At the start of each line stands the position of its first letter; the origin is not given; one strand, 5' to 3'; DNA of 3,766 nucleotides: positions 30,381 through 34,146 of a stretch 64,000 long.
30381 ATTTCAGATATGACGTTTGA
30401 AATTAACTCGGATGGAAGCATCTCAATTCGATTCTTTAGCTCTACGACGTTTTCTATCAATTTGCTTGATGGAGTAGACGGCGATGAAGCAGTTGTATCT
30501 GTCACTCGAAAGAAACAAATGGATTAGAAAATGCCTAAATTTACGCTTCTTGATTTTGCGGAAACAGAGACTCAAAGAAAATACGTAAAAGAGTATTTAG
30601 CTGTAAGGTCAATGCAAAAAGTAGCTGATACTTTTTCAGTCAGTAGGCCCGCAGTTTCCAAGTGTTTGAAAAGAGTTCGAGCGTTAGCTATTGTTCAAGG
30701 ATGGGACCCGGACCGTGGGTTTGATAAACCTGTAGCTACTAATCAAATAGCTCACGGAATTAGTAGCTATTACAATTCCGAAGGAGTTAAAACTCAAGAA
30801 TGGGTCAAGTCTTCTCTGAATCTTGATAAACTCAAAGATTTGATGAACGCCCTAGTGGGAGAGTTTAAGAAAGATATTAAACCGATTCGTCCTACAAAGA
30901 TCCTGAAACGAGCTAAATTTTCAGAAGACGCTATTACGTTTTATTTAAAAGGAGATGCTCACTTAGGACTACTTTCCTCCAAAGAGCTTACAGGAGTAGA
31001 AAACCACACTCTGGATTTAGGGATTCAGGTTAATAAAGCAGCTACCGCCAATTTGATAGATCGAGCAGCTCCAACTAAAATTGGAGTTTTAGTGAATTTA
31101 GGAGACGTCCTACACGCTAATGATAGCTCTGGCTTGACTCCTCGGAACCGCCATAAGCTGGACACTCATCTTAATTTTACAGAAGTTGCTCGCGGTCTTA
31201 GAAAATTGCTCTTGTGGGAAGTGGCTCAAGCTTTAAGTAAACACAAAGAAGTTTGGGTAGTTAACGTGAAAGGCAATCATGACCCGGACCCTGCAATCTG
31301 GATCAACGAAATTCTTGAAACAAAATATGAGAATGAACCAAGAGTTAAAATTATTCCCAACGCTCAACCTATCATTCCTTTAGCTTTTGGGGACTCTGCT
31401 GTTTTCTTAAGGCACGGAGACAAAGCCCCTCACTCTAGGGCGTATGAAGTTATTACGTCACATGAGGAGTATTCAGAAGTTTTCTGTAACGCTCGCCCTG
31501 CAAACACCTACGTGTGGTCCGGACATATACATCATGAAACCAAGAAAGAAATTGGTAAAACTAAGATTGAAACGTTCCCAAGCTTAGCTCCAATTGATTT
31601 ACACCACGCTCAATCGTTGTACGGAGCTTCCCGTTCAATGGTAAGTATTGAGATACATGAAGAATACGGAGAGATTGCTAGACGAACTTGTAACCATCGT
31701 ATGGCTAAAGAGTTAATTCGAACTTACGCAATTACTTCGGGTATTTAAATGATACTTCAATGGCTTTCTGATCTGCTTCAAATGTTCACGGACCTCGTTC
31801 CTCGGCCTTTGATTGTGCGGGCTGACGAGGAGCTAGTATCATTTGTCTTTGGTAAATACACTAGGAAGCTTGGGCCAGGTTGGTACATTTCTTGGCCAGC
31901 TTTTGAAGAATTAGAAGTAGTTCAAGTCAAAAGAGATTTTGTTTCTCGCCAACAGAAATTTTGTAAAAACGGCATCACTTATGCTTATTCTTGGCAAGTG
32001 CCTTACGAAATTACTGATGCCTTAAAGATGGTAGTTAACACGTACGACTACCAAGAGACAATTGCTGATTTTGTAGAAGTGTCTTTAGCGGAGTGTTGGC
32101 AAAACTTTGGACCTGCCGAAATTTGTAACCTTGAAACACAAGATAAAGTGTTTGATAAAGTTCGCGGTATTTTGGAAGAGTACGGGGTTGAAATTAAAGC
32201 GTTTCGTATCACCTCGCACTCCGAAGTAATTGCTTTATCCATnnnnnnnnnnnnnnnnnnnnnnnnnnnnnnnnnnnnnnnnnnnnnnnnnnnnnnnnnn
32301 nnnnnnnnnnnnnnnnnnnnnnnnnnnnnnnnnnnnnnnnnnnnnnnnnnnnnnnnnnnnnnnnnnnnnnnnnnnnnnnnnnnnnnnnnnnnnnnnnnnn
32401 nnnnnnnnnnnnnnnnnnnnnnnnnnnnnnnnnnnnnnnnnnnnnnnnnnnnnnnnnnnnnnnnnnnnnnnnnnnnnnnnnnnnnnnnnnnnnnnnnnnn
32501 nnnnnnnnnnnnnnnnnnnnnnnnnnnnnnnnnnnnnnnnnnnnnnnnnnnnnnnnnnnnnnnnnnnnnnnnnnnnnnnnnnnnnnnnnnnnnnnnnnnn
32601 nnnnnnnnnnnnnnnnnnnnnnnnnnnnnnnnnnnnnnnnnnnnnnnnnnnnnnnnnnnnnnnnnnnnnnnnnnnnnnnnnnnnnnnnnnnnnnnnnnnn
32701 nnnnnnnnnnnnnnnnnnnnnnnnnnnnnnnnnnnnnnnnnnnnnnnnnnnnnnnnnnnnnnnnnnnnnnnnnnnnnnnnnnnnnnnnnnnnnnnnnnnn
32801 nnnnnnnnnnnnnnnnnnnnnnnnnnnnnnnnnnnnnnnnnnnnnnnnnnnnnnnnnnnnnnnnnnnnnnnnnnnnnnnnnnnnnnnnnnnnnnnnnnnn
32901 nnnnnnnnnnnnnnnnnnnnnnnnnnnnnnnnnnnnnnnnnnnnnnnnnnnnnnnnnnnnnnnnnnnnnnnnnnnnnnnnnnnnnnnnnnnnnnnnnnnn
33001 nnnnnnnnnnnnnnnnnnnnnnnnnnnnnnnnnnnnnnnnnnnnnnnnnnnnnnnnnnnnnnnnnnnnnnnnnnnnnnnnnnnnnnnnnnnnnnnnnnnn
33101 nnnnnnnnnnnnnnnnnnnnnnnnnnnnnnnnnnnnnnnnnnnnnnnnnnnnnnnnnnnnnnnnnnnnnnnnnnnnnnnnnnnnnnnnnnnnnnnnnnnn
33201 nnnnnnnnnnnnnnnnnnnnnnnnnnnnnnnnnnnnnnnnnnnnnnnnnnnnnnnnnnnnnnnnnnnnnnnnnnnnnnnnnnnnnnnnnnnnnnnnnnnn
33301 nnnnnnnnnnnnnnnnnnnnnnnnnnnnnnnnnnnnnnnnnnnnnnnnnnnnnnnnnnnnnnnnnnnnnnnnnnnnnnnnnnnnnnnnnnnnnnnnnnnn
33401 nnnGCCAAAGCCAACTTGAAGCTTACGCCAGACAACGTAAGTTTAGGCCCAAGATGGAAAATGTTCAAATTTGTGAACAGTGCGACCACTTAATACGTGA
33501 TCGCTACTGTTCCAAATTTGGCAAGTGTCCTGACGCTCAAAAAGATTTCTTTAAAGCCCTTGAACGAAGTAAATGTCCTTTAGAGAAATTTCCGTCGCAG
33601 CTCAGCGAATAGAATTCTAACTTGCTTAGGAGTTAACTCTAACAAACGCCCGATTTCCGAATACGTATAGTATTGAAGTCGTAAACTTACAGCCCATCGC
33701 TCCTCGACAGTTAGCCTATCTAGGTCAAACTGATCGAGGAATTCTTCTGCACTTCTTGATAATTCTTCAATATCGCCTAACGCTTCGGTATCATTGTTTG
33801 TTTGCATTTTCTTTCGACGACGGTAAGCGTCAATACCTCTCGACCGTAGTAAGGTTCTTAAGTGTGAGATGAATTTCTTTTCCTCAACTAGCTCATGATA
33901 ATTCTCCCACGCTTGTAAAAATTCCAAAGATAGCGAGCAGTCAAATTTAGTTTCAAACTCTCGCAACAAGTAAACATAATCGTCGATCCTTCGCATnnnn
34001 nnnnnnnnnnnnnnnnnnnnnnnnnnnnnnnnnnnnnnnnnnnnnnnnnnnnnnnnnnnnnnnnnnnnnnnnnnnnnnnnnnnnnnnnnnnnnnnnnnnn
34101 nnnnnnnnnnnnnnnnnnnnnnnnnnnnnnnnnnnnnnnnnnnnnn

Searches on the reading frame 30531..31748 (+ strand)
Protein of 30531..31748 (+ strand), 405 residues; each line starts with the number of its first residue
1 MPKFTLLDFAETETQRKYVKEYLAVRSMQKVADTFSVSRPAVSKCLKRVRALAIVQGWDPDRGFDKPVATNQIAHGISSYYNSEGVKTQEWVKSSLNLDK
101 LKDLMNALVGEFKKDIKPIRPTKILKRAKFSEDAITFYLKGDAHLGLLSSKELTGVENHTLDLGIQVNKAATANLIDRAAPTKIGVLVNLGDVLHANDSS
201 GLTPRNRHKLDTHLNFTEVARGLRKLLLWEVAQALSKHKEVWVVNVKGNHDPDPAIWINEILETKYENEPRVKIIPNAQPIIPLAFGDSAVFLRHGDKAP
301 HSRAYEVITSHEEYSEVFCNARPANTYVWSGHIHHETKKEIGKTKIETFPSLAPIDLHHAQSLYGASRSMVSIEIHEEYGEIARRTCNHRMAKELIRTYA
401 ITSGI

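Call 32: search_protein_families(library=phrogs, proteins=[window:30531-31748:+], max_evalue=0.001)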
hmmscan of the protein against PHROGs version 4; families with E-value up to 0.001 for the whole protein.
window:30531-31748:+ (405 aa): 4 families
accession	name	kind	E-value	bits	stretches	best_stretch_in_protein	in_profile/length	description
phrog_704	-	DNA, RNA and nucleotide metabolism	6.4e-60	204.3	1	18-391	12-388/390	DNA repair exonuclease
phrog_284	-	DNA, RNA and nucleotide metabolism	2.7e-15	57.2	1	101-375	95-380/398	exonuclease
phrog_20762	-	unknown function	1.7e-11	45.4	1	281-389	10-115/117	-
phrog_20703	-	unknown function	1.6e-05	25.8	1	59-205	90-233/258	-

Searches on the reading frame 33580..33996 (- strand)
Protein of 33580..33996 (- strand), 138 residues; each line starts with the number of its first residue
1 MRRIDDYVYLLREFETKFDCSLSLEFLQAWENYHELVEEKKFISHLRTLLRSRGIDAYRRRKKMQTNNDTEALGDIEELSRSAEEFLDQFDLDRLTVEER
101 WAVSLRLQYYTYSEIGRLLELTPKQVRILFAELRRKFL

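Call 33: search_protein_families(library=pfam, proteins=[window:33580-33996:-], max_evalue=0.001)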
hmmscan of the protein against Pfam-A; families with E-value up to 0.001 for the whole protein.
window:33580-33996:- (138 aa): 1 family
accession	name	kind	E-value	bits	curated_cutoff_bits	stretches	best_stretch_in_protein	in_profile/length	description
PF08281.18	Sigma70_r4_2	-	0.00059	19.9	25.7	0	92-130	8-47/54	Sigma-70, region 4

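Call 55: search_protein_families(library=ncbifam, proteins=[window:33580-33996:-], max_evalue=0.01)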
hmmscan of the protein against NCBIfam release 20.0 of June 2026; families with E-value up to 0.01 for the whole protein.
window:33580-33996:- (138 aa): 8 families
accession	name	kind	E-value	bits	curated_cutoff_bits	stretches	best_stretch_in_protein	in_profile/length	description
TIGR02937.1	sigma70-ECF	superfamily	5.6e-08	32.6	42.9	1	26-136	36-160/165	sigma-70 family RNA polymerase sigma factor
TIGR02985.1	Sig70_bacteroi1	subfamily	1.5e-05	25.2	126.4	1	26-127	36-148/162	RNA polymerase sigma-70 factor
NF007216.0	PRK09638.1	equivalog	1.6e-05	24.7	194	1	26-123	53-156/180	RNA polymerase sigma factor SigY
NF058625.1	sigma_PG0214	equivalog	0.0002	21.1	130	1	26-135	39-155/170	GFO_1088 family ECF-type sigma factor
TIGR02950.1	SigM_subfam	subfamily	0.0006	19.7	147.95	1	26-135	35-152/159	RNA polymerase sigma factor, SigM family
NF006178.0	PRK08311.2-6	equivalog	0.0028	17.3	306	1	25-91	58-124/236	RNA polymerase sigma factor SigI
NF006175.0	PRK08311.2-3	subfamily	0.0087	15.6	244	0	28-81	62-114/244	RNA polymerase sigma factor SigI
NF009167.0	PRK12514.1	equivalog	0.0096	15.8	265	0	26-85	55-113/180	RNA polymerase sigma factor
